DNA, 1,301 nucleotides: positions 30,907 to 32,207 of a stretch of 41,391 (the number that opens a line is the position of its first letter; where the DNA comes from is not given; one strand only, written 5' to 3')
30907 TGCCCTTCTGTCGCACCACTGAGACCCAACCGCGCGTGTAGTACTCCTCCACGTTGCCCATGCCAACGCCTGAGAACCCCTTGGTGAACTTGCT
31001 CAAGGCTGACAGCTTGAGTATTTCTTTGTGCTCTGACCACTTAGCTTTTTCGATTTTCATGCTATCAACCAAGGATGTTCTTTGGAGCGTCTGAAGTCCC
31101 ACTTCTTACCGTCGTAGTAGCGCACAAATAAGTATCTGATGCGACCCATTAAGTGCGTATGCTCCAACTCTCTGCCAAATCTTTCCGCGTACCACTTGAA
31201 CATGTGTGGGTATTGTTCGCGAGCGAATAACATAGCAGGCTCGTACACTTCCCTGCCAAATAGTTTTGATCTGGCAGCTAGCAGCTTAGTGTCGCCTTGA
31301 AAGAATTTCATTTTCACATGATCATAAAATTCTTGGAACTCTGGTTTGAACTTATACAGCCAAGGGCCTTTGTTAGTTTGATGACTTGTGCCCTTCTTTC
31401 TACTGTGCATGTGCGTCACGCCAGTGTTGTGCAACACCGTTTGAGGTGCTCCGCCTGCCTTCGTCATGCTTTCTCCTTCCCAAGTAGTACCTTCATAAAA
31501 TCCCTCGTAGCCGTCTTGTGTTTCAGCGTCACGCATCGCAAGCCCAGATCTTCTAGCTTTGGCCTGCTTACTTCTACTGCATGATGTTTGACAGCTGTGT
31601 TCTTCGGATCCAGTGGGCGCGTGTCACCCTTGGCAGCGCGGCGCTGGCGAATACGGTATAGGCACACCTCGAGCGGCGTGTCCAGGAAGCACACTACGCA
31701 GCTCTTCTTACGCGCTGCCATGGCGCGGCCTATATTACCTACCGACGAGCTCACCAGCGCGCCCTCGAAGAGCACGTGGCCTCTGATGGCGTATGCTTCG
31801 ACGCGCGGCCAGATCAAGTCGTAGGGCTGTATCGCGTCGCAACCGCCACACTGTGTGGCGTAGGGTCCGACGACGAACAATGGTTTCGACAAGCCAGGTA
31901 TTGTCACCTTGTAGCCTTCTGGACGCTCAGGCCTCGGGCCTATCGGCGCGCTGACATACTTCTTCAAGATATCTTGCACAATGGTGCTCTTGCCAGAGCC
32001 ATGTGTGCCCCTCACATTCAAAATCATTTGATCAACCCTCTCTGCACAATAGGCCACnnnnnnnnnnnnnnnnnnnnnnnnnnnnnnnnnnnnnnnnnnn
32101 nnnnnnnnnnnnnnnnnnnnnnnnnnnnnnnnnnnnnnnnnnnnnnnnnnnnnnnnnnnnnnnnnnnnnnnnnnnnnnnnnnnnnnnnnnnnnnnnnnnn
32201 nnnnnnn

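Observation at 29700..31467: Two unassigned proteins (294 aa and 136 aa) translationally coupled within the modification operon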

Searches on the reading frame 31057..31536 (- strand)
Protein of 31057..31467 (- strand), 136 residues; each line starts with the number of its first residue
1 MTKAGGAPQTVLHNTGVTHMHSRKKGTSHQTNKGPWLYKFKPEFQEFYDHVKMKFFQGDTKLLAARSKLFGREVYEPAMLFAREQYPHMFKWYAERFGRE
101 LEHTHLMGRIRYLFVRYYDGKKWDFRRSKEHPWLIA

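Call 3: search_protein_families(library=pfam, proteins=[window:31057-31467:-], max_evalue=0.1)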
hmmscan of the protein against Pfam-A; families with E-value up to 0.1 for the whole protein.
window:31057-31467:- (136 aa): 0 families

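Call 6: search_protein_families(library=phrogs, proteins=[window:31057-31467:-, window:31057-31536:-], max_evalue=0.1)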
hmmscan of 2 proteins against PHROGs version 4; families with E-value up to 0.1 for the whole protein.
window:31057-31467:- (136 aa): 0 families

window:31057-31536:- (159 aa): 1 family
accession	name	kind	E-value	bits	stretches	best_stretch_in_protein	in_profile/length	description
phrog_13228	-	unknown function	0.051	14.8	1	17-60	50-93/115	-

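Call 8: search_dna_similar(query=window:31057-31467:-, collection=phages, mode=protein, max_rows=30, max_evalue=1)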
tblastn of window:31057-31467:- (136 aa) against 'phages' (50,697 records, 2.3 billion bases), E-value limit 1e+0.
Records with a match: 1; places in all: 1; records where one place covers at least 80% of the query: 0.
Best place of each record, by identity: <60% 1.
By first word of the organism name: Streptococcus 1.
By host as written in the record: Streptococcus merionis DSM_19192 1.
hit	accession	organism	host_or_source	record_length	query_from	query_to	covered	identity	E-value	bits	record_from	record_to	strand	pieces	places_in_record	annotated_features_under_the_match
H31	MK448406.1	Streptococcus satellite phage Javan294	Streptococcus merionis DSM_19192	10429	59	132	54%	32.9%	9e-1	35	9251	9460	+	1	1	hypothetical protein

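Call 17: find_homologous_proteins(query=window:31057-31467:-, max_evalue=0.01)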
Query window:31057-31467:- (136 aa): 1 proteins with E <= 0.01 among 2 candidates.
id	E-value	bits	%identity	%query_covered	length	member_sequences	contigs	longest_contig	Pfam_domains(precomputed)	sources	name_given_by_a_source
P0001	6.6e-90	317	100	100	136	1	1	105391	-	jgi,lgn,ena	-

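Call 28: predict_structure(protein=window:31057-31467:-)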
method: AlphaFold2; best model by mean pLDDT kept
length: 136 residues; sequences in the alignment: 1
mean_pLDDT: 46.5   pTM: 0.33
mean pLDDT of the five models: 46.5, 45.5, 44.1, 40.4, 39.1
residues with pLDDT >= 90: 0; 70-90: 0; 50-70: 46; < 50: 90
segments of 3 or more residues with pLDDT < 50: 1-6, 10-14, 16-39, 55-74, 100-106, 114-136
pLDDT, mean of each block of 10 residues (from residue 1): 44 42 36 40 57 46 37 48 58 54 49 48 45 44
secondary structure, 60 per line:
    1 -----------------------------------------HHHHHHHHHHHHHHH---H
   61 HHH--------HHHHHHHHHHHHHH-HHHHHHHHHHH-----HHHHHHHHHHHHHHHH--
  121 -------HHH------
elements in order: H42-56 H60-63 H72-85 H87-97 H103-118

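Call 29: search_protein_families(library=ncbifam, proteins=[window:31057-31467:-], max_evalue=0.1)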
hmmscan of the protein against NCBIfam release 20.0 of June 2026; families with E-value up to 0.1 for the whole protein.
window:31057-31467:- (136 aa): 0 families

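Call 30: search_protein_families(library=padloc, proteins=[window:31057-31467:-], max_evalue=0.1)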
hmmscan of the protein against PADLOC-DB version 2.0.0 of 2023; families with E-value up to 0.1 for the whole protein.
window:31057-31467:- (136 aa): 0 families

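Call 31: search_protein_representatives(protein=window:31057-31467:-)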
Query: 136 residues. Proteins with E-value up to 0.001 (for the whole library): 5; up to 1e-10: 2; up to 1e-30: 1. The best 5 are listed.
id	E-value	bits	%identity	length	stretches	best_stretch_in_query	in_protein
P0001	2.1e-90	316.7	100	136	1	1-136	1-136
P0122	7.0e-24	101.0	41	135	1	20-132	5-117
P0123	1.2e-09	54.9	29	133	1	14-132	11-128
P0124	2.1e-08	50.8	31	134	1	27-134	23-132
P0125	3.2e-05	40.5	30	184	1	27-135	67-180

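Call 33: find_encoding_contigs(protein=P0122, flank=8000, max_places=3)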
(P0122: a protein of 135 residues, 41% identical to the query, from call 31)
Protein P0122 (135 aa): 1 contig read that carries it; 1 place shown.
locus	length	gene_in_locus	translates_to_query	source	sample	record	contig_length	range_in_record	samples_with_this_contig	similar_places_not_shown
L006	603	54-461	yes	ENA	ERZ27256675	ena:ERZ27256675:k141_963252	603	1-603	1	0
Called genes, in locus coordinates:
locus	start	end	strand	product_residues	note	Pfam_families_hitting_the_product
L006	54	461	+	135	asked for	-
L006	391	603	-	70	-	?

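Call 34: find_encoding_contigs(protein=P0123, flank=8000, max_places=3)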
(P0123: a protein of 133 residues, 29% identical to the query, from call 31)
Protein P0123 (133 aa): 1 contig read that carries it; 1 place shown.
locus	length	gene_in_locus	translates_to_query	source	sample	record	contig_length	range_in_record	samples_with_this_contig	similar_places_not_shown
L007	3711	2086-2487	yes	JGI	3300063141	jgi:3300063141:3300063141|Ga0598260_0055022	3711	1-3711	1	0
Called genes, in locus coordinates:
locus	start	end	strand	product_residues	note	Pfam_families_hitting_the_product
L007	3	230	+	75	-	?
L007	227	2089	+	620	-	PF01612:DNA_pol_A_exo1, PF00476:DNA_pol_A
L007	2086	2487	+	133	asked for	-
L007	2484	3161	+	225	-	PF12705:PDDEXK_1 (weak)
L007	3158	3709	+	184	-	?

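Call 35: find_encoding_contigs(protein=P0124, flank=8000, max_places=3)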
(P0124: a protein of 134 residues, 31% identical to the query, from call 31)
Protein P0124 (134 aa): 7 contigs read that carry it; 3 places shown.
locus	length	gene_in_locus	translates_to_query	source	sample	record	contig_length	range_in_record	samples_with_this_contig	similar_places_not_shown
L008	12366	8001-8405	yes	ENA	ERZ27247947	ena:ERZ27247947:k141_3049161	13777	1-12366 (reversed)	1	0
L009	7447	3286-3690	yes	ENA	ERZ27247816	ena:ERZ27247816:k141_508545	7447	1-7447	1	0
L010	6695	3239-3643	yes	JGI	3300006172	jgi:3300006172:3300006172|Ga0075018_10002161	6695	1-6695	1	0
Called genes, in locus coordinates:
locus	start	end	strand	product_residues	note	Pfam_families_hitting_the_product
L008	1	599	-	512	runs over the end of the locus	PF17289:Terminase_6C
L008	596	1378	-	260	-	PF03592:Terminase_2 (weak)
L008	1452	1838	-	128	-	-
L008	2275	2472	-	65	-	-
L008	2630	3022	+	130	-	-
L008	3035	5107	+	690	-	PF12965:DUF3854, PF19263:DUF5906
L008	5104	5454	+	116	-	-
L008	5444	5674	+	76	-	-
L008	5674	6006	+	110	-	PF00226:DnaJ (weak)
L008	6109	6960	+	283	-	-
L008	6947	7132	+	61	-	-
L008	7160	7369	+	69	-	-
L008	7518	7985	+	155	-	-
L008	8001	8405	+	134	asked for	-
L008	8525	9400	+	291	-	-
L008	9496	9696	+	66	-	-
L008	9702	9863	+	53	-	-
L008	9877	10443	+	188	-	PF16473:Rv2179c-like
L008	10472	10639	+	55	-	-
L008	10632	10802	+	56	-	-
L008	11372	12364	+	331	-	?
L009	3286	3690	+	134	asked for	-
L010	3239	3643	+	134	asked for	-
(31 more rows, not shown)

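Call 36: find_encoding_contigs(protein=P0125, flank=8000, max_places=3)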
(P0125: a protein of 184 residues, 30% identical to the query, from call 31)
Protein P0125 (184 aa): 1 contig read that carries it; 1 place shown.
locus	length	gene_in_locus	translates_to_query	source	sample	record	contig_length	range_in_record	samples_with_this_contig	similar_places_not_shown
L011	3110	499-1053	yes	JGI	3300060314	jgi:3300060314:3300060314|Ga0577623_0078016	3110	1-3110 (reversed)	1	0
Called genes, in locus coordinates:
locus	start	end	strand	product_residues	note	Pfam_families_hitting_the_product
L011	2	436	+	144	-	?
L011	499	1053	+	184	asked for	-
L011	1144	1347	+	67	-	-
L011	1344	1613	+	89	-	-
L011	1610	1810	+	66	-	-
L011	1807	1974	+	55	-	-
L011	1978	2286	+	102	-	PF01527:HTH_Tnp_1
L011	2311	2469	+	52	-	-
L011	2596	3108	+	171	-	?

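Call 37: find_homologous_proteins(query=A1, max_evalue=0.01)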
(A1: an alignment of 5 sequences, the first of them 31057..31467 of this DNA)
Query A1 (5 sequences) (136 aa, profile of the alignment): 4 proteins with E <= 0.01 among 787 candidates.
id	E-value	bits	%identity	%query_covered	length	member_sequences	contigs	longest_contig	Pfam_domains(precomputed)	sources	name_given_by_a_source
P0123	1.3e-56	208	28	99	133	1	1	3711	-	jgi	jgi:hypothetical protein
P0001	1.8e-52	195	100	100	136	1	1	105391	-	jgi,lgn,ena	-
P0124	2.4e-51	191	33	76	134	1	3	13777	-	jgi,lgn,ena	-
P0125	3.9e-50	187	27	90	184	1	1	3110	-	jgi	jgi:hypothetical protein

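Call 38: find_related_loci(query=A1, collection=viral_contigs, flank=8000)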
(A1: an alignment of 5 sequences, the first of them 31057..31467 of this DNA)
Query A1 (136 aa) in viral_contigs; peptide patterns used: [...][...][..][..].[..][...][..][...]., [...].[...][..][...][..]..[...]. (x = any residue, [..] = any of these).
99 stretches matched a pattern, but none encodes a relative of the query by tblastn (E <= 1e-3).

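Call 39: search_protein_families(library=pfam, proteins=[L008:6109-6960:+, L008:8525-9400:+, L008:7518-7985:+, L007:2484-3161:+, L007:3158-3709:+, L011:2-436:+, P0122, P0123, P0124, P0125], max_evalue=0.05)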
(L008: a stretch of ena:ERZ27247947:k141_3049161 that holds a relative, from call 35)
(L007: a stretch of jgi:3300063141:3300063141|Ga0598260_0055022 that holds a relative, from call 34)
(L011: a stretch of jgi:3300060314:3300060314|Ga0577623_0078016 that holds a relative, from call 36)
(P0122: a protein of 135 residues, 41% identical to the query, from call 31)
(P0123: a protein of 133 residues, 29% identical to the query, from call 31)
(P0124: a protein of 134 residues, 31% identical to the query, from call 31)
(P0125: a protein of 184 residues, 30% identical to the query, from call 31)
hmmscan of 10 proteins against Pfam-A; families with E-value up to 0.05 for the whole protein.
L008:6109-6960:+ (283 aa): 0 families

L008:8525-9400:+ (291 aa): 0 families

L008:7518-7985:+ (155 aa): 0 families

L007:2484-3161:+ (225 aa): 2 families
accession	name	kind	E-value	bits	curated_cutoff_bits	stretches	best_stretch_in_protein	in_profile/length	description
PF12705.13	PDDEXK_1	-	1.7e-10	41.7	22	1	8-75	1-71/247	PD-(D/E)XK nuclease superfamily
PF23261.1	zf-CCCH_11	-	0.012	16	27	1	201-213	29-41/42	UNK-like, CCCH zinc finger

L007:3158-3709:+ (184 aa): 0 families

L011:2-436:+ (144 aa): 0 families

P0122 (135 aa): 0 families

P0123 (133 aa): 0 families

P0124 (134 aa): 0 families

P0125 (184 aa): 0 families

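Call 54: predict_structure(alignment_id=A1)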
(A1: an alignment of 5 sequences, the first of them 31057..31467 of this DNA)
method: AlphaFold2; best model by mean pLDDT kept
length: 136 residues; sequences in the alignment: 5
mean_pLDDT: 74.8   pTM: 0.66
mean pLDDT of the five models: 74.8, 70.3, 69.9, 68.7, 65.0
residues with pLDDT >= 90: 51; 70-90: 45; 50-70: 9; < 50: 31
segments of 3 or more residues with pLDDT < 50: 1-31
pLDDT, mean of each block of 10 residues (from residue 1): 36 35 39 70 92 92 84 95 96 91 90 80 75 67
secondary structure, 60 per line:
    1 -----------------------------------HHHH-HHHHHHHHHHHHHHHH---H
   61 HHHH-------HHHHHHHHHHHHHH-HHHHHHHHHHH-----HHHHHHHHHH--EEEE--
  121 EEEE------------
elements in order: H36-39 H41-56 H60-64 H72-85 H87-97 H103-112 E115-118 E121-124

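Call 64: fold_search(model_id=the predicted structure, library=viral)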
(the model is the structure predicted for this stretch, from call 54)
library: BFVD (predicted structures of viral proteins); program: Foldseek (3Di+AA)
matches with E <= 10: 62; with E <= 0.001: 0
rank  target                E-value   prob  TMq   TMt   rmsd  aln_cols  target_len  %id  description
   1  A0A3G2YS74            1.2e+00  0.07  0.19  0.20  13.3       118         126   19  Uncharacterized protein [Serratia phage vB_SmaA_3M]
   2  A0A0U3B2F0            1.6e+00  0.02  0.10  0.06  22.3       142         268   13  Putative capsid protein [Brassica rapa cryptic virus 1]
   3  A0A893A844            1.7e+00  0.07  0.19  0.17   8.0        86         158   17  RdRp catalytic domain-containing protein (Fragment) [Riboviria sp.]
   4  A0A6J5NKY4            1.9e+00  0.13  0.27  0.31  10.3       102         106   14  Uncharacterized protein [uncultured Caudovirales phage]
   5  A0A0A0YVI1            2.0e+00  0.08  0.24  0.22  16.0       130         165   15  Uncharacterized protein [Erwinia phage phiEa2809]
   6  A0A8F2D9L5            2.5e+00  0.08  0.22  0.22   6.9        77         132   10  Uncharacterized protein [Gordonia phage VanLee]
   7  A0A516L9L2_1          2.7e+00  0.04  0.21  0.04  13.6       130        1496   12  (no name in the UniProt tables at hand)
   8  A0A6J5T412            2.8e+00  0.06  0.18  0.07  16.2       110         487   14  Protein Gp5, N-terminal OB-fold domain containing protein [uncultured Caudovirales phage]
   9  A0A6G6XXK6            2.8e+00  0.05  0.20  0.15  20.1       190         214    9  (no name in the UniProt tables at hand)
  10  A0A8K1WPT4            3.2e+00  0.04  0.14  0.09   6.0        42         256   24  RdRp catalytic domain-containing protein (Fragment) [Riboviria sp.]
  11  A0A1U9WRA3            3.4e+00  0.03  0.17  0.19  13.8       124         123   15  (no name in the UniProt tables at hand)
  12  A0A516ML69            3.6e+00  0.04  0.18  0.11  15.6       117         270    8  (no name in the UniProt tables at hand)
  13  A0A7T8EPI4            3.6e+00  0.04  0.16  0.09  14.3       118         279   12  J domain-containing protein [Erwinia phage pEa_SNUABM_5]
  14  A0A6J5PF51            3.6e+00  0.03  0.17  0.16  20.1       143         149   15  dATP/dGTP diphosphohydrolase MazZ domain-containing protein [uncultured Caudovirales phage]
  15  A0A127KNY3            3.8e+00  0.10  0.24  0.33  16.5        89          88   15  Uncharacterized protein [Pseudomonas phage YMC11/06/C171_PPU_BP]
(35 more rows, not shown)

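Call 90: search_protein_families(library=phrogs, alignment_id=A1, max_evalue=1)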
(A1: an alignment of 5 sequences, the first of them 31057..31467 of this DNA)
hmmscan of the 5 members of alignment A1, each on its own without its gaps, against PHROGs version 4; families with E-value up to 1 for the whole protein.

A. member 1, window:31057-31467:- (136 aa): 1 family
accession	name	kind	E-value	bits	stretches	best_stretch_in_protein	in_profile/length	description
phrog_36717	-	unknown function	0.27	11.4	1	21-87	147-213/334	-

B. families by the number of members that match (of 5 scanned): 2 families
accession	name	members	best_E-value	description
phrog_36717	-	1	0.27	-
phrog_34449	-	1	0.34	-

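Call 91: search_solved_structures(query=A1, max_evalue=10, show_alignments=0)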
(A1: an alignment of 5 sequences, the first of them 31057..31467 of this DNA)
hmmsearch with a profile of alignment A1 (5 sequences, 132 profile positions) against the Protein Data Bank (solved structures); distinct sequences matched with E-value up to 10: 4.
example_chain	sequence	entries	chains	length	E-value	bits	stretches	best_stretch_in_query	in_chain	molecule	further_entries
5gxt_A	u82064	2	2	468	0.3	14.3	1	40-76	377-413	Maltose-binding periplasmic protein,PigG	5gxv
6ghf_B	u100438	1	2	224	0.51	13.5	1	25-90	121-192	PvGmGSTUG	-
5jdx_A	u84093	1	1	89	1.2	12.3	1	41-76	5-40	Putative peptidyl carrier protein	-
7thn_E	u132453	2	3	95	1.3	12.2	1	41-76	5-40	Probable acyl carrier protein PigG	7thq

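Call 93: fold_search(model_id=the predicted structure, library=pdb)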
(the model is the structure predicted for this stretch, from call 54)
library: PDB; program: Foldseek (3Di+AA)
matches with E <= 10: 19; with E <= 0.001: 0
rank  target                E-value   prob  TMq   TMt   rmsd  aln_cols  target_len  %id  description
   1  5fej_B                3.2e+00  0.08  0.17  0.17   7.7        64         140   19  CopM in the Cu(I)-bound form (released 2016-09-07)
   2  5ffc_B                4.3e+00  0.06  0.17  0.17   7.9        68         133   20  CopM in the Cu(II)-bound form (released 2016-09-07)
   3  5ffa                  5.2e+00  0.06  0.17  0.15   8.2        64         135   22  CopM (with an N-terminal His-tag) in the apo form (released 2016-09-07)
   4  3r2x_C                6.5e+00  0.02  0.16  0.22  13.5        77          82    9  Crystal structure of the de novo designed binding protein HB36.3 in complex the the 1918 influenza virus hemagglutinin (released 2011-05-11)
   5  5ffe_A                6.9e+00  0.05  0.17  0.17   8.5        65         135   22  CopM in the Ag-bound form (by soaking) (released 2016-09-07)
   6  9vbl                  7.3e+00  0.04  0.19  0.05   7.1        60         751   17  Cryo-EM structure of glycogen phosphorylase from Dorea longicatena (monomer form) (released 2026-02-18)
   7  6j05_B                7.3e+00  0.02  0.15  0.19  11.9        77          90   18  Structures of two ArsR As(III)-responsive repressors: implications for the mechanism of derepression (released 2019-07-03)
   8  2c4m_C                7.7e+00  0.04  0.23  0.06   7.0        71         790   21  Starch phosphorylase: structural studies explain oxyanion-dependent kinetic stability and regulatory control. (released 2007-02-27)
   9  8s05_B                8.2e+00  0.02  0.14  0.07  12.7        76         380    6  ArnAB complex an archaeal ortholog of the Sec23/24 core motif (released 2025-10-29)
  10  2hye_C                8.7e+00  0.06  0.30  0.08   8.3        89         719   17  Crystal Structure of the DDB1-Cul4A-Rbx1-SV5V Complex (released 2006-10-03)
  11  2c4m_B                8.7e+00  0.04  0.23  0.06   7.0        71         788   21  Starch phosphorylase: structural studies explain oxyanion-dependent kinetic stability and regulatory control. (released 2007-02-27)
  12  5ffc_A                8.7e+00  0.04  0.16  0.15   8.5        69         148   19  CopM in the Cu(II)-bound form (released 2016-09-07)
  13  6vw8_C                9.2e+00  0.02  0.13  0.12   9.7        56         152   12  Formate Dehydrogenase FdsABG subcomplex FdsBG from C. necator (released 2020-04-08)
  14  7mdh_D                9.2e+00  0.02  0.14  0.07  10.4        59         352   14  STRUCTURAL BASIS FOR LIGHT ACITVATION OF A CHLOROPLAST ENZYME. THE STRUCTURE OF SORGHUM NADP-MALATE DEHYDROGENASE IN I (released 1999-06-04)
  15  5yad_B                9.8e+00  0.06  0.17  0.30   9.3        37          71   14  Crystal structure of Marf1 Lotus domain from Mus musculus (released 2018-10-03)
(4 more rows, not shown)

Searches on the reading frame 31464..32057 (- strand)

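Call 3: search_protein_families(library=pfam, proteins=[window:31464-32057:-], max_evalue=0.1)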
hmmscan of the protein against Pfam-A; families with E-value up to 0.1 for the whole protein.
window:31464-32057:- (197 aa): 8 families
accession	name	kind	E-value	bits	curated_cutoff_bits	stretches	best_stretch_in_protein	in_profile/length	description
PF18748.7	HMUDK_HMUD1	-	1.1e-05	25.5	27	1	12-142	19-150/196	5-hmdU DNA kinase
PF13671.12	AAA_33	-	0.00028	21.6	27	0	112-147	90-126/143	AAA domain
PF01712.25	dNK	-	0.0044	17.2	27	0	119-142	123-146/203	Deoxynucleoside kinase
PF13207.12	AAA_17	-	0.01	16.6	27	0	17-34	2-19/136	AAA domain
PF13238.12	AAA_18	-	0.012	16.5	29.4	0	15-33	3-21/128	AAA domain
PF06414.18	Zeta_toxin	-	0.04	13.8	22.3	0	91-167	94-172/199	Zeta toxin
PF13401.12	AAA_22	-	0.066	14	27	0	10-58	5-46/130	AAA domain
PF00931.28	NB-ARC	-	0.071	12.8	23.5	0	10-34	18-42/248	NB-ARC domain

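Call 6: search_protein_families(library=phrogs, proteins=[window:31464-32057:-], max_evalue=0.1)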
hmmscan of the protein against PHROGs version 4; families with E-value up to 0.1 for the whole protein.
window:31464-32057:- (197 aa): 4 families
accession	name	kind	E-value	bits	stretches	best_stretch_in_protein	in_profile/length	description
phrog_800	-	head and packaging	4.1e-18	66.3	1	7-185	29-203/511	terminase small subunit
phrog_761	-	other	1.6e-05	25.8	0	6-34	15-43/362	thymidylate kinase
phrog_2107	-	other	0.008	16.9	1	13-34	6-27/201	thymidylate kinase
phrog_1815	-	other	0.033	15.4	0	10-34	3-27/197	guanylate kinase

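Call 29: search_protein_families(library=ncbifam, proteins=[window:31464-32027:-], max_evalue=0.1)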
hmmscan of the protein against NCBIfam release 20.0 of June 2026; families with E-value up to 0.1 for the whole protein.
window:31464-32027:- (187 aa): 4 families
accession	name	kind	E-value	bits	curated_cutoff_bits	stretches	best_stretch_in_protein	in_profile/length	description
NF005994.0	PRK08118.1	equivalog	0.0007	19.7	215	1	97-138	66-109/172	DNA topology modulation protein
NF004018.0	PRK05480.1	equivalog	0.0072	15.8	180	0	1-24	7-30/210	uridine kinase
NF005252.0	PRK06762.1-3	equivalog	0.011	15.5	258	0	84-131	79-127/189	hypothetical protein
NF011063.0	PRK14494.1-2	equivalog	0.017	14.8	258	0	2-27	3-28/227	putative molybdopterin-guanine dinucleotide biosynthesis protein MobB/FeS domain-containing protein protein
